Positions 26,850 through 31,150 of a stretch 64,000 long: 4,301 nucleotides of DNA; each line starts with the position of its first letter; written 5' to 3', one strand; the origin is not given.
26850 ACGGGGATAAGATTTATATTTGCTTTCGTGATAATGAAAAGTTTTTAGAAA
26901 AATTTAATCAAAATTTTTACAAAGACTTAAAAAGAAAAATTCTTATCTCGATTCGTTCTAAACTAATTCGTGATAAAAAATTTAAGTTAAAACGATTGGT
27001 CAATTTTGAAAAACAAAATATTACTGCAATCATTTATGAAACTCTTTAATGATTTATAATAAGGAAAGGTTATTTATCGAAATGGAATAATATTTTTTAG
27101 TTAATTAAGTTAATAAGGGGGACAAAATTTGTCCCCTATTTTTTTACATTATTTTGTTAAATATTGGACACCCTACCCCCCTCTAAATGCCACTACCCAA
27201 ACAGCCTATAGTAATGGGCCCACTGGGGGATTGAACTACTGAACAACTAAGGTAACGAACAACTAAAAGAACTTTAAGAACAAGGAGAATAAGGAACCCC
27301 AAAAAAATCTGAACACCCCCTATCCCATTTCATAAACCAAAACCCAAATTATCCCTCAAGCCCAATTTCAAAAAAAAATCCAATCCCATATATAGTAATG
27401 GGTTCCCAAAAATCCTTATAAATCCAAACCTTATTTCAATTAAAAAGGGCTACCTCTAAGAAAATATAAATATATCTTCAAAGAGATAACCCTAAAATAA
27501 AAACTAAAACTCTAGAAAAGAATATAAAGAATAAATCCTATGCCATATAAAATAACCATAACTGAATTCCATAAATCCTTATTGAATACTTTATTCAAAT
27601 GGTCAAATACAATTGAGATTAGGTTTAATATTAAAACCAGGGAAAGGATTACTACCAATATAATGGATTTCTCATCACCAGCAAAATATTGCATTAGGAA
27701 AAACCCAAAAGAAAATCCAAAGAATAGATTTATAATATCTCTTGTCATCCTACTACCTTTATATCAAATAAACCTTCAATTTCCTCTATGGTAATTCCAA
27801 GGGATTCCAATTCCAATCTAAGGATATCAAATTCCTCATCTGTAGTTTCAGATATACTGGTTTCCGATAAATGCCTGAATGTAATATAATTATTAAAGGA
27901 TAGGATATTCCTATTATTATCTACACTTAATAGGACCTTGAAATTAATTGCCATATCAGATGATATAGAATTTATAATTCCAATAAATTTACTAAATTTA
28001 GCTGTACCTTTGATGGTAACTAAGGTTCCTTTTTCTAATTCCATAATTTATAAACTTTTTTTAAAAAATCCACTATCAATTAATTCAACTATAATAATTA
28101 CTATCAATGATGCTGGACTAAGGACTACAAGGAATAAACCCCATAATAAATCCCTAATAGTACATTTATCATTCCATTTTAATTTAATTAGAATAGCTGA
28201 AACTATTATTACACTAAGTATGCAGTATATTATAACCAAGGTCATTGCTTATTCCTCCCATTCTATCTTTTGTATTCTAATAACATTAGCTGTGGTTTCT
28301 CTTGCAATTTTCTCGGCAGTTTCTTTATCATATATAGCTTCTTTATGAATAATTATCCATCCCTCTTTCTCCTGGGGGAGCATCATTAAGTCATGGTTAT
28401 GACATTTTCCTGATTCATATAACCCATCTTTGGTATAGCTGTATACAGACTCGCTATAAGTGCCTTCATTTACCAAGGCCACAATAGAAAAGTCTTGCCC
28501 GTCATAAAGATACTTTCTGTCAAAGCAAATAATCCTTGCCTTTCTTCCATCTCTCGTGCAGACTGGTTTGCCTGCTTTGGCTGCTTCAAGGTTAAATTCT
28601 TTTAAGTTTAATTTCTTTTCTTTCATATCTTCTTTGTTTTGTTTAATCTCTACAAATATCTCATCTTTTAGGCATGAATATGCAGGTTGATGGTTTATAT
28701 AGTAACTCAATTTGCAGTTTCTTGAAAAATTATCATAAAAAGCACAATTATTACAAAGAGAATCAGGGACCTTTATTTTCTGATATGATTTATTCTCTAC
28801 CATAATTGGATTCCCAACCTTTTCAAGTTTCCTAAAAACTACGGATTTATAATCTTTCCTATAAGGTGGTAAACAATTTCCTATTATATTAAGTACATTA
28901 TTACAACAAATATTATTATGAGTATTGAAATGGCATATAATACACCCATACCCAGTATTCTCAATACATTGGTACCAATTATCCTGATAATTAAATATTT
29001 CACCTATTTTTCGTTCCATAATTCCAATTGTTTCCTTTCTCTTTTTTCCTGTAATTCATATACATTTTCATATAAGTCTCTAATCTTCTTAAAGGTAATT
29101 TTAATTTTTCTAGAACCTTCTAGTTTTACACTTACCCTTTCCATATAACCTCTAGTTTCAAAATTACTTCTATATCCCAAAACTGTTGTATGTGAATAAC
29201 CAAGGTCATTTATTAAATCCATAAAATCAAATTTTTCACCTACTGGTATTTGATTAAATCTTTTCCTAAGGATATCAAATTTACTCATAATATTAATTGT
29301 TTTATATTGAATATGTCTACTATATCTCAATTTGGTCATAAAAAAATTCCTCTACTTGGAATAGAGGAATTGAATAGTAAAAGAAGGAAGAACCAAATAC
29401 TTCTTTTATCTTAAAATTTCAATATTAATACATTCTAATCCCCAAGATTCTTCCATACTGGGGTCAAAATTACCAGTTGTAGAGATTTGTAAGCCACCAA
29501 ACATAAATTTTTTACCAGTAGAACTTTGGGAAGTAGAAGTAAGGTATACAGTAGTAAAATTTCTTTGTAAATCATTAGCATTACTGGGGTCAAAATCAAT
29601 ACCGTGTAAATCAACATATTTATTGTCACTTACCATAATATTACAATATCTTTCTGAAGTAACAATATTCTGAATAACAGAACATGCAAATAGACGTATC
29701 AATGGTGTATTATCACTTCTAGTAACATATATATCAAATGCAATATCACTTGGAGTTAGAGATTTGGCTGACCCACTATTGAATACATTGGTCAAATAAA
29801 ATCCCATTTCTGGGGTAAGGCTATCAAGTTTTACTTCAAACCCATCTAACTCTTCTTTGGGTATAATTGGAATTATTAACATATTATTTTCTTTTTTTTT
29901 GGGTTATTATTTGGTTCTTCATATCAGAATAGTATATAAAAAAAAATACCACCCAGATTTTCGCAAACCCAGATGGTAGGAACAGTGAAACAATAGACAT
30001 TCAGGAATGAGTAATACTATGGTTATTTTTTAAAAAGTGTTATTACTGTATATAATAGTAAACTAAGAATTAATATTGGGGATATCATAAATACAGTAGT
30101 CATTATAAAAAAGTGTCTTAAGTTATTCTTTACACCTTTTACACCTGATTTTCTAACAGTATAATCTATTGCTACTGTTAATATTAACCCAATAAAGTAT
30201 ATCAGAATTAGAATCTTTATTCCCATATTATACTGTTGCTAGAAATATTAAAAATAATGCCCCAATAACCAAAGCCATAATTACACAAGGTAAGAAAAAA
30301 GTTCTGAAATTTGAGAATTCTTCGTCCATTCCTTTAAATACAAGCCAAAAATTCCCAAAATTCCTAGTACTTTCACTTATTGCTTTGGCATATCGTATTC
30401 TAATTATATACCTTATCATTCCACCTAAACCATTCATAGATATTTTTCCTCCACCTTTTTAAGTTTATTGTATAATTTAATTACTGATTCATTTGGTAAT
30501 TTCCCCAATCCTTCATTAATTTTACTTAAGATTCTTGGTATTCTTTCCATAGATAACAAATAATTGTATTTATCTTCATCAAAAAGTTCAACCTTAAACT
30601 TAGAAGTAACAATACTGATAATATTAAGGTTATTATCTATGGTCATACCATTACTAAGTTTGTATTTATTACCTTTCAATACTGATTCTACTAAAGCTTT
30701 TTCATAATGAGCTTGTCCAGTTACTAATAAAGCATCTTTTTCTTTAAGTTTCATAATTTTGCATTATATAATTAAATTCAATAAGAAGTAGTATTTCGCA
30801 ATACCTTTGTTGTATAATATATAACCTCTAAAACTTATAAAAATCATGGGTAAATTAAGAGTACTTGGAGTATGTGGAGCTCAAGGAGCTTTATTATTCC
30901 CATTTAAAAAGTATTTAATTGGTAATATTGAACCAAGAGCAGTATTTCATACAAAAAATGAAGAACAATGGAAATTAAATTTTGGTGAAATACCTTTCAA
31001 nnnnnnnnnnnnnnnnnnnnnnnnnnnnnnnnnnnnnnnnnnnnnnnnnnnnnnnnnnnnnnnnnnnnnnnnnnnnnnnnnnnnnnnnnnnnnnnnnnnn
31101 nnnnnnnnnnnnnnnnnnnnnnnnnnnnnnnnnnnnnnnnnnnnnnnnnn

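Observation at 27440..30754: Reverse-strand nine-gene cassette rich in tiny membrane proteins: candidate exclusion, anti-defence or host-modulation island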

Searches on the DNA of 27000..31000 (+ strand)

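Call 5: search_dna_similar(query=window:27000-31000:+, collection=phages, mode=distant, max_rows=20)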
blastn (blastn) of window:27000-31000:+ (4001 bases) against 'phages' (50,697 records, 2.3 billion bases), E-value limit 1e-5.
Records with a match: 3; places in all: 3; records where one place covers at least 80% of the query: 0.
Best place of each record, by identity: 60-80% 3.
By first word of the organism name: Phage 1; Bacteriophage 1; Dulem 1.
By host as written in the record: bacteria 1; - 1; Varecia variegata 1.
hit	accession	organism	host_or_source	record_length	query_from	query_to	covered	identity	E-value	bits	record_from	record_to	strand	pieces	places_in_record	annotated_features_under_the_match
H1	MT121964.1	Phage DP SC_6_H4_2017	bacteria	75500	3862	3999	3%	76.8%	1e-19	105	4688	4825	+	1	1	DNA cytosine methyltransferase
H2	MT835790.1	Bacteriophage sp.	human fecal samples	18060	3874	3998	3%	76.0%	3e-15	92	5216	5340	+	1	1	record has no annotation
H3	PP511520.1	Dulem virus 41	Varecia variegata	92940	1523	1645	3%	77.0%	3e-14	88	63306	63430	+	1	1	hypothetical protein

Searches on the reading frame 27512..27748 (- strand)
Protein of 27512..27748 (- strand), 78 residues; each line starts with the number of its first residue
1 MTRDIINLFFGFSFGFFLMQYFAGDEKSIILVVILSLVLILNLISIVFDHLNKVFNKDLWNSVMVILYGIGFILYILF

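Call 7: search_protein_families(library=pfam, max_evalue=1, proteins=[window:27512-27748:-])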
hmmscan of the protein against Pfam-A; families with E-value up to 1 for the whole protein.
window:27512-27748:- (78 aa): 2 families
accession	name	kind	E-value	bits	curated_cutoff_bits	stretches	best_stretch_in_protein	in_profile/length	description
PF11085.13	YqhR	-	0.3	11.4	27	1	15-77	50-111/165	Conserved membrane protein YqhR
PF20040.4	DUF6442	-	0.45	11.2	25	1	3-48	53-99/102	Family of unknown function (DUF6442)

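Call 8: search_protein_families(library=phrogs, max_evalue=0.1, proteins=[window:27512-27748:-])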
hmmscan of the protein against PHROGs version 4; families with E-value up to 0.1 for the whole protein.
window:27512-27748:- (78 aa): 0 families

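Call 9: search_protein_families(library=padloc, max_evalue=0.1, proteins=[window:27512-27748:-])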
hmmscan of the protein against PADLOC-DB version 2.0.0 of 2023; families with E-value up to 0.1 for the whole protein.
window:27512-27748:- (78 aa): 0 families

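Call 87: search_protein_families(library=ncbifam, max_evalue=0.1, proteins=[window:27512-27748:-])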
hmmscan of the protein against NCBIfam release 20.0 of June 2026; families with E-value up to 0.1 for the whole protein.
window:27512-27748:- (78 aa): 0 families

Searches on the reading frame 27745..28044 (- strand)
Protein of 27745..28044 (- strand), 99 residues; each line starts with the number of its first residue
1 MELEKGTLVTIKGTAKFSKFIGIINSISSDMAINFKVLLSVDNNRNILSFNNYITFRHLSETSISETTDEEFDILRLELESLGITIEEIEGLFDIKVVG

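Call 7: search_protein_families(library=pfam, max_evalue=1, proteins=[window:27745-28044:-])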
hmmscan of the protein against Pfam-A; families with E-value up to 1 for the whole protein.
window:27745-28044:- (99 aa): 1 family
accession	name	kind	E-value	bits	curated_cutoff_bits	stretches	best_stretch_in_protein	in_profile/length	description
PF20490.3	SCGB3A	-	0.15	12.7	27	1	70-89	25-44/68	Secretoglobin 3A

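Call 8: search_protein_families(library=phrogs, max_evalue=0.1, proteins=[window:27745-28044:-])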
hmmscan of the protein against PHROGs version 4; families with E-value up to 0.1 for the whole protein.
window:27745-28044:- (99 aa): 2 families
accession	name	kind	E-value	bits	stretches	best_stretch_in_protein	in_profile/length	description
phrog_15580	-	unknown function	0.055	14.7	1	8-33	6-31/50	-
phrog_5283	-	unknown function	0.085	12.7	0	7-42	448-483/516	-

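Call 9: search_protein_families(library=padloc, max_evalue=0.1, proteins=[window:27745-28044:-])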
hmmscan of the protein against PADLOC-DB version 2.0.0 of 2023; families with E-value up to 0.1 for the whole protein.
window:27745-28044:- (99 aa): 0 families

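Call 87: search_protein_families(library=ncbifam, max_evalue=0.1, proteins=[window:27745-28044:-])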
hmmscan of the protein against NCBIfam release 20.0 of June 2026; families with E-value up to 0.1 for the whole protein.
window:27745-28044:- (99 aa): 0 families

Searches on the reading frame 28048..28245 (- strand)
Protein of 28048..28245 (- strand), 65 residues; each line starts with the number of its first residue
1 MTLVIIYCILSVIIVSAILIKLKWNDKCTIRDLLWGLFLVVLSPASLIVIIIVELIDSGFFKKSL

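Call 7: search_protein_families(library=pfam, max_evalue=1, proteins=[window:28048-28245:-])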
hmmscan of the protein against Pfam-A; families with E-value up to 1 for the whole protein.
window:28048-28245:- (65 aa): 2 families
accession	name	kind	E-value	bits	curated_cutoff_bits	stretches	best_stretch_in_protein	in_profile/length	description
PF14264.12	Glucos_trans_II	-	0.085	12.4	30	1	2-53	244-293/317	Glucosyl transferase GtrII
PF04831.18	POPDC1-3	-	0.15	12.6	28.1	1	5-52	26-73/140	POPDC1-3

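Call 8: search_protein_families(library=phrogs, max_evalue=0.1, proteins=[window:28048-28245:-])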
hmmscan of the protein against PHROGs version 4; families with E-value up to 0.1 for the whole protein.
window:28048-28245:- (65 aa): 1 family
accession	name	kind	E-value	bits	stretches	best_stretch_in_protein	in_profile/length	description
phrog_14512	-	moron, auxiliary metabolic gene and host takeover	0.0084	17.4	1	1-54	2-56/72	membrane protein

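Call 9: search_protein_families(library=padloc, max_evalue=0.1, proteins=[window:28048-28245:-])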
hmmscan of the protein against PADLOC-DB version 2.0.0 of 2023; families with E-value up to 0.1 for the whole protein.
window:28048-28245:- (65 aa): 0 families

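Call 87: search_protein_families(library=ncbifam, max_evalue=0.1, proteins=[window:28048-28245:-])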
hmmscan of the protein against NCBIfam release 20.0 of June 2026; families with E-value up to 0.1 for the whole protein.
window:28048-28245:- (65 aa): 0 families
